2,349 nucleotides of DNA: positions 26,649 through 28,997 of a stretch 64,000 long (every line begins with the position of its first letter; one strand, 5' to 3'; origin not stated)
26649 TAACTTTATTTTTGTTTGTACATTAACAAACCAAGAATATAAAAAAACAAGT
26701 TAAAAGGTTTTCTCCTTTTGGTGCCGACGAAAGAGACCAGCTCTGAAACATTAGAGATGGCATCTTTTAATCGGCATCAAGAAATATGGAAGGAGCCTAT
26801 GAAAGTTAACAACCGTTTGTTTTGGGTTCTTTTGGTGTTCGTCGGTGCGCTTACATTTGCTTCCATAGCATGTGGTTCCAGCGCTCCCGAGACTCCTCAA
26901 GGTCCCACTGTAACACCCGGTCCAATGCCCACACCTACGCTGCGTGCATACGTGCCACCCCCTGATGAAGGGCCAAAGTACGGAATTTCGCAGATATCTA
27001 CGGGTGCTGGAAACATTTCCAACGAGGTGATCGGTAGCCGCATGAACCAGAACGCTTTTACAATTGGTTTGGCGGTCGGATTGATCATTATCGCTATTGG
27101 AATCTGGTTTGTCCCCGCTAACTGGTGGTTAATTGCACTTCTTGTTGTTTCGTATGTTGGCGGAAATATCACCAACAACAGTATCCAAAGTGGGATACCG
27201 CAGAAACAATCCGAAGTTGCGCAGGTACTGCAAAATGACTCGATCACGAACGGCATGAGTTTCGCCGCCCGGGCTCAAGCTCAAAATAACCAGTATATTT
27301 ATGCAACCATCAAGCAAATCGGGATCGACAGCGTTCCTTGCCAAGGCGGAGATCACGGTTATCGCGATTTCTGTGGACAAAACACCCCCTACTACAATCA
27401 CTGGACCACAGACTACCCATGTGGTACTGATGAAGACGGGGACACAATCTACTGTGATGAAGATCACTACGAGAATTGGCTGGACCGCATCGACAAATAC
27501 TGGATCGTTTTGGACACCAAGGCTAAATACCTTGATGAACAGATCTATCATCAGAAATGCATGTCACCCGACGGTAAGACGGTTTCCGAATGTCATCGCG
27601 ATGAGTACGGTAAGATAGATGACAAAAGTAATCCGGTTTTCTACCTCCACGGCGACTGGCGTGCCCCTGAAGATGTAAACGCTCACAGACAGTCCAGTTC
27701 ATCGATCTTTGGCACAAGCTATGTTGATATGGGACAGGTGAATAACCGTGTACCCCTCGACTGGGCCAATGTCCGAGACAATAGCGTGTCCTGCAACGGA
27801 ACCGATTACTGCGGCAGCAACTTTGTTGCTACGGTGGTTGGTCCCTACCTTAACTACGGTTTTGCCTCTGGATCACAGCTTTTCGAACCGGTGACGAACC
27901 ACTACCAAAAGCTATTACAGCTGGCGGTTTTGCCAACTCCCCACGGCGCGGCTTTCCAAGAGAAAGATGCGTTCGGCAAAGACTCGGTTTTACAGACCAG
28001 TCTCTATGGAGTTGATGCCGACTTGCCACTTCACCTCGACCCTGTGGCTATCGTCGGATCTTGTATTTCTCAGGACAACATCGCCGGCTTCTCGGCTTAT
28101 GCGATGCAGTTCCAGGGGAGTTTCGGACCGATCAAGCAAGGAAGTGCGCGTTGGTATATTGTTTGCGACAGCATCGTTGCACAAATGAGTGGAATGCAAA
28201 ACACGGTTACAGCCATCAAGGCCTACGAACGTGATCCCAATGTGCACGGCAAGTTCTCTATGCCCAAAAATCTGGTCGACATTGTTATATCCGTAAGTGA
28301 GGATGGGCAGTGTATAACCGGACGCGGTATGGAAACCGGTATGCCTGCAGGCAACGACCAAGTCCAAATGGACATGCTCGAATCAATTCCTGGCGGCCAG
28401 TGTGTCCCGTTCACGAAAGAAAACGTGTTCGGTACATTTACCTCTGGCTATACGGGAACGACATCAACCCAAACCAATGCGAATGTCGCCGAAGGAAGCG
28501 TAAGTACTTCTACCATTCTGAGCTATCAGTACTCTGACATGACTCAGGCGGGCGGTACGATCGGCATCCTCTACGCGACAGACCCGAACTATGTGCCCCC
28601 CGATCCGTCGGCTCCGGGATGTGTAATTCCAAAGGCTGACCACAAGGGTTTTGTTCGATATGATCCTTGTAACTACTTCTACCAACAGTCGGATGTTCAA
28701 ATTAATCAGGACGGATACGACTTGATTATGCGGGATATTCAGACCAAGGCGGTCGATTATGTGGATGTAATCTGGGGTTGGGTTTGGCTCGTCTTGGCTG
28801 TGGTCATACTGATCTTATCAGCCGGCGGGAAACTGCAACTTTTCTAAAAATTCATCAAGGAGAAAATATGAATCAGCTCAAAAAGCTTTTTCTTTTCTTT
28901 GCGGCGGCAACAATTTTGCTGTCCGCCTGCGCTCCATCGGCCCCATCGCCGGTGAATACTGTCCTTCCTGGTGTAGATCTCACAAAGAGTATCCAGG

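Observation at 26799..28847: Large Cys/Asp/His-rich surface protein with unusual topology (signal, TM hairpin, ~530-aa ectodomain, C-terminal TM)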

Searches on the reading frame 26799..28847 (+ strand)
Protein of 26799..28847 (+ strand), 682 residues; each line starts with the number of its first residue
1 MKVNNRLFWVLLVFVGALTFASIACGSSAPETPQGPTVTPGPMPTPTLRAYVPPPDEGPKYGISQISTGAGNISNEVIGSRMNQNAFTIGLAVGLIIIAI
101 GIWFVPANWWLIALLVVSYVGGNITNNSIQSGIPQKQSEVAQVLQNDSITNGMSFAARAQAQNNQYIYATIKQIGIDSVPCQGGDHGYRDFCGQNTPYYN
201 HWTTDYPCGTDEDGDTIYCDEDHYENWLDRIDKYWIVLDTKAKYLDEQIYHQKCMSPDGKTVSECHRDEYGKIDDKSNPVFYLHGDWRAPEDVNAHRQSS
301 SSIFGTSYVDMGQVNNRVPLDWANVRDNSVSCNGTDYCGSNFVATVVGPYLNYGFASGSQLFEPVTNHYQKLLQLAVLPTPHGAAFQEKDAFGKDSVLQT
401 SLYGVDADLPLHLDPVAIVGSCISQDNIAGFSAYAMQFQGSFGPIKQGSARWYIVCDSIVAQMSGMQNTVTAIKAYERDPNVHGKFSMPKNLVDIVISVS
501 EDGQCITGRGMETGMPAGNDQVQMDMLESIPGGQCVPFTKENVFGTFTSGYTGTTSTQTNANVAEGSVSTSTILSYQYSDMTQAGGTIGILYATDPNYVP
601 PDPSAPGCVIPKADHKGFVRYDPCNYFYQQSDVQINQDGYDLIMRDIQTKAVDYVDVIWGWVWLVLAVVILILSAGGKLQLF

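Call 3: search_protein_families(library=pfam, proteins=[window:26799-28847:+], max_evalue=1)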
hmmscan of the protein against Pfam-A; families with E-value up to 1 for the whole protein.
window:26799-28847:+ (682 aa): 1 family
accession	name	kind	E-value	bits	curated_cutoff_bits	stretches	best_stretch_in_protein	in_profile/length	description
PF10439.15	Bacteriocin_IIc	-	0.058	13.8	27.1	1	523-552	8-37/59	Bacteriocin class II with double-glycine leader peptide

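Call 5: search_protein_families(library=phrogs, proteins=[window:26799-28847:+], max_evalue=1)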
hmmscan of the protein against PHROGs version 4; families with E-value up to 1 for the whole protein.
window:26799-28847:+ (682 aa): 0 families

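Call 6: search_protein_families(library=ncbifam, proteins=[window:26799-28847:+], max_evalue=1)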
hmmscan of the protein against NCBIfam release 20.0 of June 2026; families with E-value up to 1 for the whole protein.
window:26799-28847:+ (682 aa): 0 families

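Call 7: find_homologous_proteins(query=window:26799-28847:+)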
Query window:26799-28847:+ (682 aa): 6 proteins with E <= 0.001 among 8000 candidates.
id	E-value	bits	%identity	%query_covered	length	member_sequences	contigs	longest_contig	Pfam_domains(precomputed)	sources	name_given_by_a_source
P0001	0.0e+0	1606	100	100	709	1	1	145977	-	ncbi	-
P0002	0.0e+0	1062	65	100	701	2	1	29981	-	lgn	-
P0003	2.2e-232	791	52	98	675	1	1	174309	-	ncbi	-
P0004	4.2e-224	764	51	99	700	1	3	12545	-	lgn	-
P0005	1.6e-220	752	51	96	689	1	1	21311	-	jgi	jgi:hypothetical protein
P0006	3.7e-146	506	40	100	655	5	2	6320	-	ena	-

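Call 9: find_encoding_contigs(protein=P0003, flank=10000, max_places=3)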
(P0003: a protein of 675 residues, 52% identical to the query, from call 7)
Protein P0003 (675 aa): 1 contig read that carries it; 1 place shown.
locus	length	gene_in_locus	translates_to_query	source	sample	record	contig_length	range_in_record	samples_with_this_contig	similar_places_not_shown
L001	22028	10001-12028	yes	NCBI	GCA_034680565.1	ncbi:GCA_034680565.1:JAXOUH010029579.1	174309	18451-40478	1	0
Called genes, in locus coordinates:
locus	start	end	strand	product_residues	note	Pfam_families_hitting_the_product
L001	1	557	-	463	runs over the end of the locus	PF02874:ATP-synt_ab_N, PF00006:ATP-synt_ab, PF22919:ATP-synt_VA_C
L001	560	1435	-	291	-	PF00231:ATP-synt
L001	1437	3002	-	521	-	PF02874:ATP-synt_ab_N, PF00006:ATP-synt_ab, PF00306:ATP-synt_ab_C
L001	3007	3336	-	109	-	PF00213:OSCP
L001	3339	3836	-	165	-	PF00430:ATP-synt_B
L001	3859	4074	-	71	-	PF00137:ATP-synt_C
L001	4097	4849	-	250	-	PF00119:ATP-synt_A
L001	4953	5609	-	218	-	-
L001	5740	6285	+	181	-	PF00254:FKBP_C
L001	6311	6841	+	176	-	PF09335:VTT_dom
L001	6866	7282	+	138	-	PF08570:DUF1761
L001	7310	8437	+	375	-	PF01702:TGT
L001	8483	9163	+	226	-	PF13399:LytR_C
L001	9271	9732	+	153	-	-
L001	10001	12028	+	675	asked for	-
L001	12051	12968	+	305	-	-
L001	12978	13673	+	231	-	-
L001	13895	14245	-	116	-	-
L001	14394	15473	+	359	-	PF03462:PCRF, PF00472:RF-1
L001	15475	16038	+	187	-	-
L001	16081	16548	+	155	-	-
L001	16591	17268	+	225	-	PF00005:ABC_tran, PF13304:AAA_21 (faint)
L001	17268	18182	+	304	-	PF18075:FtsX_ECD, PF02687:FtsX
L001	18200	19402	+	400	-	PF24568:CC_PcsB (weak), PF13529:Peptidase_C39_2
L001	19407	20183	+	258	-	-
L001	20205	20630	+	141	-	PF04892:VanZ-LLP1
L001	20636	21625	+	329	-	PF01073:3Beta_HSD, PF01370:Epimerase, PF02719:Polysacc_synt_2, PF04321:RmlD_sub_bind, PF07993:NAD_binding_4 (faint), PF13460:NAD_binding_10 (weak), PF16363:GDP_Man_Dehyd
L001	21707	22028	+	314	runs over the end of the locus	PF00188:CAP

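Call 10: find_encoding_contigs(protein=P0002, flank=10000, max_places=3)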
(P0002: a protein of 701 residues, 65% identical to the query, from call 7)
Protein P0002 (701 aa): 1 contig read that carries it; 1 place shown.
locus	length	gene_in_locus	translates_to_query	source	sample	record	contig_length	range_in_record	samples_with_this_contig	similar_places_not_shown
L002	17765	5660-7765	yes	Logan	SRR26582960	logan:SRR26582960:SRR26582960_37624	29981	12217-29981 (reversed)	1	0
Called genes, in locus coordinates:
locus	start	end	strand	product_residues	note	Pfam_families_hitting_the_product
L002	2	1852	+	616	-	?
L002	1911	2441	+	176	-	PF00254:FKBP_C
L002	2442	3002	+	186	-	PF09335:VTT_dom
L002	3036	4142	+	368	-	PF01702:TGT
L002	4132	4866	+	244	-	PF13399:LytR_C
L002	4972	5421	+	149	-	-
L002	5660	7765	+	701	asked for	-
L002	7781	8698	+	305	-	-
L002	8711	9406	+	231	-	-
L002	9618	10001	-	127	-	-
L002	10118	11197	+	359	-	PF03462:PCRF, PF00472:RF-1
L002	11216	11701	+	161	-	-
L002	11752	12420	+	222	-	PF00005:ABC_tran, PF13304:AAA_21 (faint)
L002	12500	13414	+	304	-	PF18075:FtsX_ECD, PF02687:FtsX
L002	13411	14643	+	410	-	PF24568:CC_PcsB (weak)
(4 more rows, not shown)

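Call 11: find_encoding_contigs(protein=P0005, flank=10000, max_places=3)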
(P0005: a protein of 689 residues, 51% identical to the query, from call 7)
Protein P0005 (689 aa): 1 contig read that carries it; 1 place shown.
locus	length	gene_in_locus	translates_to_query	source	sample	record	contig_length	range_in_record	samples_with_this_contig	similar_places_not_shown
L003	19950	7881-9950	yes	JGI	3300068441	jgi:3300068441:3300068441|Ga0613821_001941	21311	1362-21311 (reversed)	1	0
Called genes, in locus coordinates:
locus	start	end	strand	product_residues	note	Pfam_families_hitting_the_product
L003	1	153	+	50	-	?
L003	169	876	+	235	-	-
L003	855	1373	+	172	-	PF00254:FKBP_C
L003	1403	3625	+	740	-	-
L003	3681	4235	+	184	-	PF01161:PBP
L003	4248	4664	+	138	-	PF08570:DUF1761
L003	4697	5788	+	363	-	PF01702:TGT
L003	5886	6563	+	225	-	PF13399:LytR_C (weak)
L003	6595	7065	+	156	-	-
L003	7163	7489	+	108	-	-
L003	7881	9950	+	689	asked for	-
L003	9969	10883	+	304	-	-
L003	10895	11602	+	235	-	-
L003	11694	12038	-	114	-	-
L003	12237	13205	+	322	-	-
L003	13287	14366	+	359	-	PF03462:PCRF, PF00472:RF-1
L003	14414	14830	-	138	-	-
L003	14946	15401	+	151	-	-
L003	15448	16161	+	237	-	PF00005:ABC_tran, PF13304:AAA_21 (faint)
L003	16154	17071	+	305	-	PF18075:FtsX_ECD, PF02687:FtsX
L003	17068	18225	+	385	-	PF01551:Peptidase_M23 (faint)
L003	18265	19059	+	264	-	-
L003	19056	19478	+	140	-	PF04892:VanZ-LLP1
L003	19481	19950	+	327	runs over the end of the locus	PF01073:3Beta_HSD, PF01370:Epimerase, PF02719:Polysacc_synt_2, PF04321:RmlD_sub_bind, PF07993:NAD_binding_4 (faint), PF13460:NAD_binding_10 (weak), PF16363:GDP_Man_Dehyd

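Call 19: find_related_loci(query=A1, collection=genome_contigs, flank=8000)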
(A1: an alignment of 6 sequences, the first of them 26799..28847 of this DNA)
Query A1 (682 aa) in genome_contigs; peptide patterns used: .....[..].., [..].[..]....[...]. (x = any residue, [..] = any of these).
66 stretches matched a pattern; 4 encode a relative of the query (tblastn E <= 1e-3); 4 distinct loci.
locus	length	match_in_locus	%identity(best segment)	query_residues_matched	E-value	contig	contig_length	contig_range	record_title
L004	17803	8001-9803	43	61-675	5e-154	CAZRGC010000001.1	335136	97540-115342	MAG TPA_asm: uncultured Gammaproteobacteria bacterium isolate SRP173033_co1_108 genome assembly, contig: NODE_18_length_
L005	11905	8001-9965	40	1-681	3e-153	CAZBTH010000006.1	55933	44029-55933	MAG TPA_asm: uncultured Gammaproteobacteria bacterium isolate SRP062349_co2_276 genome assembly, contig: NODE_334_length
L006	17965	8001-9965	39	1-681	1e-150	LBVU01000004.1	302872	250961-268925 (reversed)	MAG: Candidatus Woesebacteria bacterium GW2011_GWB1_39_10 UT17_C0004, whole genome shotgun sequence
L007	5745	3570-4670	25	177-546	2e-16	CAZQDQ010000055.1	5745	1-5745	MAG TPA_asm: uncultured Pseudomonadales bacterium isolate SRP192515_co1_369 genome assembly, contig: NODE_14959_length_5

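Call 32: search_protein_representatives(alignment_id=A1)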
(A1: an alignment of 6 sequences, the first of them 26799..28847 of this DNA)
Query: 6 sequences, 683 profile positions. Proteins with E-value up to 0.001 (for the whole library): 70; up to 1e-10: 24; up to 1e-30: 16. The best 70 are listed.
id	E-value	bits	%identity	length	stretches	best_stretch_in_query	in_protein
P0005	0.0e+00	1246.5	-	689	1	5-683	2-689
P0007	2.9e-179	613.8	-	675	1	9-682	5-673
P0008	3.9e-138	477.9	-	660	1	11-667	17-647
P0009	1.3e-134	466.3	-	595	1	62-675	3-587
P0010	2.0e-129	449.2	-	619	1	59-672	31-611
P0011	2.2e-127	442.4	-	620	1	11-673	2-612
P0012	1.8e-118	412.9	-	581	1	74-677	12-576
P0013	6.2e-110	384.7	-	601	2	315-677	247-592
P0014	1.9e-107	376.5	-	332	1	345-681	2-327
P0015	6.0e-106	371.5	-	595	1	67-681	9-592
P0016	4.9e-102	358.6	-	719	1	10-679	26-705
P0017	3.6e-99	349.1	-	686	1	6-677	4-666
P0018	4.5e-97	342.2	-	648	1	56-676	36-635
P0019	4.5e-86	305.8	-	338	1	17-324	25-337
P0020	1.7e-79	284.1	-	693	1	56-675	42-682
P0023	3.2e-23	98.1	-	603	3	285-551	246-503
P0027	8.6e-15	70.3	-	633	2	84-550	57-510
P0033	7.0e-10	54.0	-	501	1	323-560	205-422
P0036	5.6e-09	51.1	-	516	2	405-561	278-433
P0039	1.3e-07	46.5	-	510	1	414-560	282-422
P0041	2.6e-07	45.6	-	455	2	280-560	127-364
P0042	3.3e-07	45.2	-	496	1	440-556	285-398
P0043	7.5e-07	44.0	-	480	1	440-562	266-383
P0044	1.8e-06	42.8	-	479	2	429-567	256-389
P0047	3.2e-06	41.9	-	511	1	441-557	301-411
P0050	5.2e-06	41.3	-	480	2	429-554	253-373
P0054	3.6e-05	38.5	-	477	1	433-556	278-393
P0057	4.5e-05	38.1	-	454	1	440-551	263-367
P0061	1.3e-04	36.7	-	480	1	440-553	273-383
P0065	3.1e-04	35.4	-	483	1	417-549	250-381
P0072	7.2e-04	34.2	-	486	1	439-558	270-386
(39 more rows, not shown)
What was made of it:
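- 28044..28433 (+): conserved alpha/beta core, TPM-like (residues about 416-545), with K490-N491 and T513-G-M-P-x-G518-N519. This is the core shared by all 70 clusters (call 32).
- Family: 70 clusters among 1.84 billion representatives (call 32).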

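Call 34: predict_structure(alignment_id=A1)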
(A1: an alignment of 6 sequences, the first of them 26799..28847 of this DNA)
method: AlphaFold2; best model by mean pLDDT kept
length: 682 residues; sequences in the alignment: 6
mean_pLDDT: 43.5   pTM: 0.34
mean pLDDT of the five models: 43.5, 41.6, 39.3, 38.9, 37.2
residues with pLDDT >= 90: 0; 70-90: 66; 50-70: 165; < 50: 451
segments of 3 or more residues with pLDDT < 50: 1-6, 16-63, 148-208, 210-264, 268-370, 376-414, 437-449, 478-492, 513-522, 546-643
pLDDT, mean of each block of 10 residues (from residue 1): 48 50 36 27 26 33 51 65 72 77 61 66 69 67 53 35 28 25 24 27 35 44 29 24 30 41 42 40 28 30 29 28 31 32 24 23 36 45 32 31 25 53 61 50 36 72 64 51 33 66 77 41 53 64 47 33 32 31 31 35 39 33 38 42 50 61 74 71 56
secondary structure, 60 per line:
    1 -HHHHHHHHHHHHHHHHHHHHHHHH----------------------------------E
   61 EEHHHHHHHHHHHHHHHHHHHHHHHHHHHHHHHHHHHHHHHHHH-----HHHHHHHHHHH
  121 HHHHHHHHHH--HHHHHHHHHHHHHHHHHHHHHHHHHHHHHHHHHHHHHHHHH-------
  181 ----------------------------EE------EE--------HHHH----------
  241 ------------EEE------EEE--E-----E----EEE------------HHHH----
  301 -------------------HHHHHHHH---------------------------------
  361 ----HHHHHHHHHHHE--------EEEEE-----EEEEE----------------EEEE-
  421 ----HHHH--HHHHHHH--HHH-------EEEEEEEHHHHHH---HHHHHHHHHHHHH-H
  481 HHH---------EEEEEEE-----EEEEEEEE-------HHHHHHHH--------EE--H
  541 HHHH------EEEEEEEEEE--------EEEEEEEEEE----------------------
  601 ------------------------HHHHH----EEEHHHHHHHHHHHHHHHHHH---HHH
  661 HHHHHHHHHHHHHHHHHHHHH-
elements in order (helices of 4 or more, strands of 3 or more residues): H2-25 E60-62 H63-104 H110-130 H133-173 H227-230 E253-255 E262-264 E278-280 H293-296 H320-327 H365-375 E385-389 E395-399 E416-419 H425-428 H431-437 E450-456 H457-462 H466-478 H480-483 E493-499 E505-512 H520-527 H540-544 E551-560 E569-578 H625-629 E634-636 H637-654 H658-681
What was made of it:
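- Tried and rejected: The first AlphaFold run used 6 sequences and was unusable (pLDDT 43.5, call 34).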

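Call 35: search_protein_families(library=pfam, alignment_id=A3, max_evalue=0.01)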
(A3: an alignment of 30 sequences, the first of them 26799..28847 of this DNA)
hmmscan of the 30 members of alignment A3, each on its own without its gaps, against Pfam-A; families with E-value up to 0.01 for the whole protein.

A. member 1, window:26799-28847:+ (682 aa): 0 families

B. families by the number of members that match (of 30 scanned): 1 family
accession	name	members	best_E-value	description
PF16870.10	OxoGdeHyase_C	1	0.0084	2-oxoglutarate dehydrogenase C-terminal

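Call 38: find_encoding_contigs(protein=P0004, flank=6000, max_places=3)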
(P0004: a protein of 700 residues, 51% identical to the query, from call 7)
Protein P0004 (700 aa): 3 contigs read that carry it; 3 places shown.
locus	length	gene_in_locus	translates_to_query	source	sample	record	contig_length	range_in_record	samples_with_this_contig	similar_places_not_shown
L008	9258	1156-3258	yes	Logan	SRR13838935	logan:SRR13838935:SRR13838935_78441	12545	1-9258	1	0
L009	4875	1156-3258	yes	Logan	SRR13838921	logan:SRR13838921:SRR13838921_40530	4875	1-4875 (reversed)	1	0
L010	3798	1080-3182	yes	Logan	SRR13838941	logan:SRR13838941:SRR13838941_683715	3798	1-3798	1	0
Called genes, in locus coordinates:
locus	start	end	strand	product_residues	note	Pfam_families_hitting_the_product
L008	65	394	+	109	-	-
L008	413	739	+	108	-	-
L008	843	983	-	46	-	-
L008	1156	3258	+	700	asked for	-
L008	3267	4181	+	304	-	-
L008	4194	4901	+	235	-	-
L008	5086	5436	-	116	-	-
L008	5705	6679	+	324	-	-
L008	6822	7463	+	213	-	PF01797:Y1_Tnp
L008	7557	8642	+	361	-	PF03462:PCRF, PF00472:RF-1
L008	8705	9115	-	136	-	-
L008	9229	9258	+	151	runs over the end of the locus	-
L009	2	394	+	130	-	?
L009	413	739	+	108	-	-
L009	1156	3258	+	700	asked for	-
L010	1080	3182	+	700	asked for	-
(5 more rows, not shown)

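Call 39: find_encoding_contigs(protein=P0006, flank=6000, max_places=3)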
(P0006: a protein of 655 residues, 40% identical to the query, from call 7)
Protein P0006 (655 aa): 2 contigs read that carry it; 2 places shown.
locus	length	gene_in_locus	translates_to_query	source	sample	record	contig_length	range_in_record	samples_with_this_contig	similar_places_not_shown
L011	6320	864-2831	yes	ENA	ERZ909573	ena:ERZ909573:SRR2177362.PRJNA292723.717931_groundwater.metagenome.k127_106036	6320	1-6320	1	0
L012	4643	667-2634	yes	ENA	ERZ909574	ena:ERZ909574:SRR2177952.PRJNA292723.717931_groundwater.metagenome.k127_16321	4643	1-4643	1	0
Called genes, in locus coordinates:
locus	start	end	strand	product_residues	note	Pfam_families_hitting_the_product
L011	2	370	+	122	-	?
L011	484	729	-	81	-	-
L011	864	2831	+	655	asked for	-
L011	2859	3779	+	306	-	-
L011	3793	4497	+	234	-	-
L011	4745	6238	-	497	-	PF01609:DDE_Tnp_1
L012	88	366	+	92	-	PF15738:YafQ_toxin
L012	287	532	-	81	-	-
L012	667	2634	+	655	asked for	-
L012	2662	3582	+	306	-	-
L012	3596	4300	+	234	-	-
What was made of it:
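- The site also collects accessory genes, IS elements and a toxin gene (calls 38, 39).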

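Call 43: search_solved_structures(query=A4, max_evalue=10)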
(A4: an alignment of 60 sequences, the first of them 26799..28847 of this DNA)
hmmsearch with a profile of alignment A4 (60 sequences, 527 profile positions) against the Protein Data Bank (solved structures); distinct sequences matched with E-value up to 10: 5.
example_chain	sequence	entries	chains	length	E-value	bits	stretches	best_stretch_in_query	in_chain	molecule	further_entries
9u9h_A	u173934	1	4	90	0.76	11.6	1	26-87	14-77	Virion membrane protein OPG140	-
6b85_J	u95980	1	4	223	1.1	11.1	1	18-81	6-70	TMHC4_R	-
11kc_A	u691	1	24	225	1.3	10.9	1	18-81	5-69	Designed nanoparticle O43-TM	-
6ysl_G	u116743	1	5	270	3.1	9.6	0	25-90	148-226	Motility protein A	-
8bgm_B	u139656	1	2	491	6.7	8.5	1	14-71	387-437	Toxin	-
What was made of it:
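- There are no hits to transporter or S-layer families in Pfam, NCBIfam or PDB (calls 3, 6, 43).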

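Call 47: predict_structure(alignment_id=A4)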
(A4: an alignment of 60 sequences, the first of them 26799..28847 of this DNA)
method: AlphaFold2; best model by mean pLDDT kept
length: 682 residues; sequences in the alignment: 60
mean_pLDDT: 90.7   pTM: 0.84
mean pLDDT of the five models: 90.7, 90.5, 89.8, 89.2, 89.1
residues with pLDDT >= 90: 535; 70-90: 100; 50-70: 20; < 50: 27
segments of 3 or more residues with pLDDT < 50: 26-36, 41-53
pLDDT, mean of each block of 10 residues (from residue 1): 61 75 53 47 45 63 96 97 97 97 86 94 97 97 96 93 96 96 93 96 95 94 97 97 94 90 89 91 95 96 94 97 94 75 96 91 89 96 93 92 93 97 95 97 96 98 98 95 93 98 98 93 98 96 97 88 84 95 97 94 83 93 85 94 95 96 97 94 84
secondary structure, 60 per line:
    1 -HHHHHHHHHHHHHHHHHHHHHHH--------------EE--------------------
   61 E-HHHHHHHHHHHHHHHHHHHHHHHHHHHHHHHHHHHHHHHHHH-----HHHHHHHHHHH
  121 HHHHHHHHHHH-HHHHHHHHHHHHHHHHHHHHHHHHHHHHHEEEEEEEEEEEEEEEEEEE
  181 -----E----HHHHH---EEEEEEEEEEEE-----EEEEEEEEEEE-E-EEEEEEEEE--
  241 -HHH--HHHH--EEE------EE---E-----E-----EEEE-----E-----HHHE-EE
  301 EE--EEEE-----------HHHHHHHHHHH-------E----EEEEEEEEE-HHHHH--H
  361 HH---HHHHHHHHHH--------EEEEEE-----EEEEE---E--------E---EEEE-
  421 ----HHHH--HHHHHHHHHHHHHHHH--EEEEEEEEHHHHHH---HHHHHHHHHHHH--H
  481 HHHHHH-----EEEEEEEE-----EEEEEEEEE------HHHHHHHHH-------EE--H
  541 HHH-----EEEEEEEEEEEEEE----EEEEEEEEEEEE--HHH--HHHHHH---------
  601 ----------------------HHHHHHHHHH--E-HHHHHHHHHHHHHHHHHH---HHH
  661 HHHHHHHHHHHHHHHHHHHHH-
elements in order: H2-24 H63-104 H110-131 H133-161 E162-180 H191-195 E199-210 E216-226 E230-238 H247-250 E253-255 E279-282 E299-302 E305-308 H320-330 E343-351 H353-357 H366-375 E384-389 E395-399 E416-419 H425-428 H431-446 E449-456 H457-462 H466-477 H480-486 E492-499 E505-513 H520-528 H540-543 E549-562 E567-578 H586-591 H623-632 H637-654 H658-681
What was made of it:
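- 27282..27848 (+): Cys/Asp-rich beta-rich part of the ectodomain (residues about 162-350). The model shows long strands 162-180, 199-210, 216-226 and 230-238 (call 47).
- On TPM domain (Pfam PF04536): The model has beta-alpha-beta-alpha-beta-beta-alpha at residues 416-528 (call 47).
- Closest known: TPM-domain membrane proteins. Same: The secondary-structure order is beta-alpha-beta-alpha-beta-beta-alpha at residues 416-528 (call 47).
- Checked: The confident AlphaFold model shows helices 2-24, 63-104, 110-131 and 658-681 (call 47).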
